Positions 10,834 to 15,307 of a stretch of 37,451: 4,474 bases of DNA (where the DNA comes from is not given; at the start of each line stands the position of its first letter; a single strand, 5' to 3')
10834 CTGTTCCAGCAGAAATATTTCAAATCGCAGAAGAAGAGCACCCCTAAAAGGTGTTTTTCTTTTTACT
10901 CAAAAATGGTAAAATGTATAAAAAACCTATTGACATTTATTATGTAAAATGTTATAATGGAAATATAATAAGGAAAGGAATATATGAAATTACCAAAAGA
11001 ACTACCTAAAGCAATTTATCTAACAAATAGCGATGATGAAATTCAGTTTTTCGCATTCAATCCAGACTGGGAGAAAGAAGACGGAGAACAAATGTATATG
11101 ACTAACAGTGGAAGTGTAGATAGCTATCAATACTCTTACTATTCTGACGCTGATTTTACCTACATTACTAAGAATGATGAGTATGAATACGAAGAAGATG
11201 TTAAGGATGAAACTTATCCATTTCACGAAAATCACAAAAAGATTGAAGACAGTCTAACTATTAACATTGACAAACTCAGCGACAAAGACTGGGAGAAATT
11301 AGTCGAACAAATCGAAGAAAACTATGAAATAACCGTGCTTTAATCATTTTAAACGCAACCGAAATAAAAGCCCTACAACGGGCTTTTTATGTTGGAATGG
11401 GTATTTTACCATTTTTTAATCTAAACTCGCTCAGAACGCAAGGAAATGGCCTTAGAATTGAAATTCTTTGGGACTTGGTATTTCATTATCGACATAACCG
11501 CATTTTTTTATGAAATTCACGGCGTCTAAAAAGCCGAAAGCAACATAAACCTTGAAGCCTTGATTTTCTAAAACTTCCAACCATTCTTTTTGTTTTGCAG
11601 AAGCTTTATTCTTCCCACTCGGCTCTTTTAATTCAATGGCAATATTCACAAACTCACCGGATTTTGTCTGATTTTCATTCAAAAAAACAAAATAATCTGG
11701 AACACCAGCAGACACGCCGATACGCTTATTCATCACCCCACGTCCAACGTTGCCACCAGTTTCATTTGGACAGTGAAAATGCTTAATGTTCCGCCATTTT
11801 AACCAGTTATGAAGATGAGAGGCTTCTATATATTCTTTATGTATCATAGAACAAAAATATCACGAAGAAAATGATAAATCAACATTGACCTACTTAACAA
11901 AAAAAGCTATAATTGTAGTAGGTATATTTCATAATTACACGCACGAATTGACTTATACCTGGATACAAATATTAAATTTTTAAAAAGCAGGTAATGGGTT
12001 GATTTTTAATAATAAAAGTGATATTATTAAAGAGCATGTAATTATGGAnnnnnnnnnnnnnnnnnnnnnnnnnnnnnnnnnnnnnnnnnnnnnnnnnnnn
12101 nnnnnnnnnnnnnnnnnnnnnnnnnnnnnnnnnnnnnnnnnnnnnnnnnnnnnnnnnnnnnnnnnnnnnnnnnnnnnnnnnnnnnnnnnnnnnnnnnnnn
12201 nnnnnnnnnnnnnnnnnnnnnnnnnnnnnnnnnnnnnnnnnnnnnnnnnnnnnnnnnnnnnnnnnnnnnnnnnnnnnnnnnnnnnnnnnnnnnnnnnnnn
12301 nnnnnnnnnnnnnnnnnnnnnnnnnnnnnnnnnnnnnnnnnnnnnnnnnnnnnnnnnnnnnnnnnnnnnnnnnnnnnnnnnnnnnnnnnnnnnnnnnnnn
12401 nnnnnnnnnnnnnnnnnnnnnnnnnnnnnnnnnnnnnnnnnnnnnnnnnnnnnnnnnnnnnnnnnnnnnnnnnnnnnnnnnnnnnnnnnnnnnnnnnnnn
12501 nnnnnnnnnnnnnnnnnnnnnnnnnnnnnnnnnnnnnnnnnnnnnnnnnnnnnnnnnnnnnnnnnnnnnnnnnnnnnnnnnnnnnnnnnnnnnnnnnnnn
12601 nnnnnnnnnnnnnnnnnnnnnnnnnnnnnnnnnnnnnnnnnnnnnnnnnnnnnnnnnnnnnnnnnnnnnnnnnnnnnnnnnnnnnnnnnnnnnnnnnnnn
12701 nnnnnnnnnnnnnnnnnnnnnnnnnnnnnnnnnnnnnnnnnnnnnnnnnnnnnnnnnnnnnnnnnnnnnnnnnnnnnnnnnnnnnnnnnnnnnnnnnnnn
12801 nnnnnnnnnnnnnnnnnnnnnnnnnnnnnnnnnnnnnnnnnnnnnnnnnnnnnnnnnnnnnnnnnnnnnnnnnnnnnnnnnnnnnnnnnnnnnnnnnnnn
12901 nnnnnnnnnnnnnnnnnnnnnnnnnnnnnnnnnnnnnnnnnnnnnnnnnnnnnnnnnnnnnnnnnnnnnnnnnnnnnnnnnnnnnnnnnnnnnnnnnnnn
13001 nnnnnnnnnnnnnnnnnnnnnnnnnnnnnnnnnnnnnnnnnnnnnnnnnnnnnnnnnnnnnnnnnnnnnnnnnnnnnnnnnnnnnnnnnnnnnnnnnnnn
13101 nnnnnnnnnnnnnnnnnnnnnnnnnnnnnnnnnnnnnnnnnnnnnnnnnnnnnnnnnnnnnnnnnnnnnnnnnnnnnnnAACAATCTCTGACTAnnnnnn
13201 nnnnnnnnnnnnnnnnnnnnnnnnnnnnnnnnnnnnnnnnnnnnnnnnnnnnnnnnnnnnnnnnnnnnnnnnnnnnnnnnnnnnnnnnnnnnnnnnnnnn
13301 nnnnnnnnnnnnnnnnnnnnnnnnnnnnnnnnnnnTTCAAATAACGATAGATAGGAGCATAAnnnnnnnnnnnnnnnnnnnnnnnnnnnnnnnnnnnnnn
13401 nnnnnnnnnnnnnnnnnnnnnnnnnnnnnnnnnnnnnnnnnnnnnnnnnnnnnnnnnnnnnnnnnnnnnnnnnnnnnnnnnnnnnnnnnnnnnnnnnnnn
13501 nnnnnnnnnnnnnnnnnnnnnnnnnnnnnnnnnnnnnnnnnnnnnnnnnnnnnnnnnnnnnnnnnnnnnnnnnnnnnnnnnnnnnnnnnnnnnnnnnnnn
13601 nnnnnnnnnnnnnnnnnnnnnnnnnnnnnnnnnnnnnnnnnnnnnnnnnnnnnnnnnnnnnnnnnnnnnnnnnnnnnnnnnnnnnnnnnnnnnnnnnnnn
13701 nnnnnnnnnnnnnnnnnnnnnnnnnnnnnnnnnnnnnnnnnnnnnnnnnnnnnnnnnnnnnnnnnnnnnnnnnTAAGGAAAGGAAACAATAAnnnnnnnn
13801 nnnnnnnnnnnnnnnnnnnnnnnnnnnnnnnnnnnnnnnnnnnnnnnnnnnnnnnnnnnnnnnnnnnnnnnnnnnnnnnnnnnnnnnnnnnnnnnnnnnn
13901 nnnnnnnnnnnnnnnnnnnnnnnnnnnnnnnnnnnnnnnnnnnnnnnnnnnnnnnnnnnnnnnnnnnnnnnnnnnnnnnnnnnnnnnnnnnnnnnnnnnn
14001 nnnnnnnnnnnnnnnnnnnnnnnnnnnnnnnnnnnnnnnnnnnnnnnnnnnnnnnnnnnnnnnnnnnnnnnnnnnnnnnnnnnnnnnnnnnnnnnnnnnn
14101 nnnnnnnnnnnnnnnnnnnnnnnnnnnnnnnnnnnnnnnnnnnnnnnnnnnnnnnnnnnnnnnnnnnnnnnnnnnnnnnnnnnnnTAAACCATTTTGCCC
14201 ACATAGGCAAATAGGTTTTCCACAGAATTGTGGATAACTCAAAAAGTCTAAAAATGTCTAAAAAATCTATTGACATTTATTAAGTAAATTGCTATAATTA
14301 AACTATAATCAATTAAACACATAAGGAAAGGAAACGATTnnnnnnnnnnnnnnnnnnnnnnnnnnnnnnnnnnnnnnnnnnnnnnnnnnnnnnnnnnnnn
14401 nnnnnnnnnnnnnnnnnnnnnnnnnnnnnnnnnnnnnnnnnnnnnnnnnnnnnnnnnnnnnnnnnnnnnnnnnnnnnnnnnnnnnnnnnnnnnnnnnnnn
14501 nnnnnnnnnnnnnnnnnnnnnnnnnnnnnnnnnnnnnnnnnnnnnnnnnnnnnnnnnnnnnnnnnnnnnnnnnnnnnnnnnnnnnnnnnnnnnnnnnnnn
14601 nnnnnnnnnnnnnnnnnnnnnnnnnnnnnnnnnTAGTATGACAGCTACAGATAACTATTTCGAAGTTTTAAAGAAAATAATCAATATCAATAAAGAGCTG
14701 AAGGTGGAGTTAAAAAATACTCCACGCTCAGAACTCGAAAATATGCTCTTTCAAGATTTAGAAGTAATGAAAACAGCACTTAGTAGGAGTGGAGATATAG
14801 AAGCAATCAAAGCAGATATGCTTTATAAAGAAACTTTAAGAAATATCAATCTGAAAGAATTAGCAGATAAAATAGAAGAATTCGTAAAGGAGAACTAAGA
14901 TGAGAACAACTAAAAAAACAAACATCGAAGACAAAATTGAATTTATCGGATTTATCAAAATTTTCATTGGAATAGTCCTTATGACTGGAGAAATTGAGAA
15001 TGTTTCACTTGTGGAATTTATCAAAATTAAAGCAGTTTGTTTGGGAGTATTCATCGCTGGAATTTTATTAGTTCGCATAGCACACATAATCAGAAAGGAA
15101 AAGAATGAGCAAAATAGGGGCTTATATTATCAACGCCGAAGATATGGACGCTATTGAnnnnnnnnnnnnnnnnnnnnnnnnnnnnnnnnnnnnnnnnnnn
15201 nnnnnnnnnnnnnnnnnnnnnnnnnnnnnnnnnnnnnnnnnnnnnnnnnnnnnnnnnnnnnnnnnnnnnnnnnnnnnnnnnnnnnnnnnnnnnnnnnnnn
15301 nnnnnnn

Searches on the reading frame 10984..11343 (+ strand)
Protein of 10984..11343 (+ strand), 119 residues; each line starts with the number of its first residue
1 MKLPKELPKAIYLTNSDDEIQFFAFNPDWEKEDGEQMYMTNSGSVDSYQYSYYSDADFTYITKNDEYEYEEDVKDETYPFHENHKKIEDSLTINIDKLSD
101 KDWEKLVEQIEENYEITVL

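Call 3: search_protein_families(library=pfam, proteins=[window:10984-11343:+], max_evalue=0.1)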
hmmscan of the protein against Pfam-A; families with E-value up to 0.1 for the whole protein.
window:10984-11343:+ (119 aa): 1 family
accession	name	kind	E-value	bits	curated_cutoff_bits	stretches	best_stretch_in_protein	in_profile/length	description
PF07867.16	DUF1654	-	0.054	13.7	27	1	97-118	32-53/70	Protein of unknown function (DUF1654)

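Call 4: search_protein_families(library=phrogs, proteins=[window:10984-11343:+], max_evalue=0.01)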
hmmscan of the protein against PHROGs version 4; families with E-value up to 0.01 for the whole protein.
window:10984-11343:+ (119 aa): 0 families

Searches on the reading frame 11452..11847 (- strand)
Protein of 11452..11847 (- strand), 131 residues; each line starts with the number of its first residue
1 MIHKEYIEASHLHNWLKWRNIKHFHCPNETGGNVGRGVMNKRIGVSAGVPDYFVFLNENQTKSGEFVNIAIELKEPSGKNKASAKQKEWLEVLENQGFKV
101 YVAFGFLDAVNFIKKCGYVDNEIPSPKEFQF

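Call 57: search_protein_families(library=phrogs, proteins=[window:11452-11847:-], max_evalue=0.01)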
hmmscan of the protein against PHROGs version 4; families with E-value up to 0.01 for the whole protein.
window:11452-11847:- (131 aa): 4 families
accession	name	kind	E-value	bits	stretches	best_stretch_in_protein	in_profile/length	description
phrog_824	-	unknown function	4e-24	86.9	1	4-115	65-173/265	-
phrog_5702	-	DNA, RNA and nucleotide metabolism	4.6e-09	37.2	1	44-115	2-65/70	Holliday junction resolvase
phrog_93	-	DNA, RNA and nucleotide metabolism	5.8e-08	32.8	1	11-121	367-446/613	endonuclease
phrog_2363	-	unknown function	0.00033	21.3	1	61-113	116-167/192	-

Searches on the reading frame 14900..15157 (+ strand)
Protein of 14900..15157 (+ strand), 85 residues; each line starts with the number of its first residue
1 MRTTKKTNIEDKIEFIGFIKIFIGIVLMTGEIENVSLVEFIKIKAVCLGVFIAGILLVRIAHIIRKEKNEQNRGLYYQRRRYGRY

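Call 57: search_protein_families(library=phrogs, proteins=[window:14900-15157:+], max_evalue=0.01)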
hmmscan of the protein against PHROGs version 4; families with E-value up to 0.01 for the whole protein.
window:14900-15157:+ (85 aa): 0 families

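Call 94: search_protein_families(library=pfam, proteins=[window:14900-15157:+], max_evalue=0.1)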
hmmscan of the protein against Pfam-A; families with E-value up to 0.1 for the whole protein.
window:14900-15157:+ (85 aa): 0 families
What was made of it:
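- Checked: The three other small two-TM ORFs (14900, 19016, 20324) lie among the early and replication genes and match no holin family (calls 57, 94).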
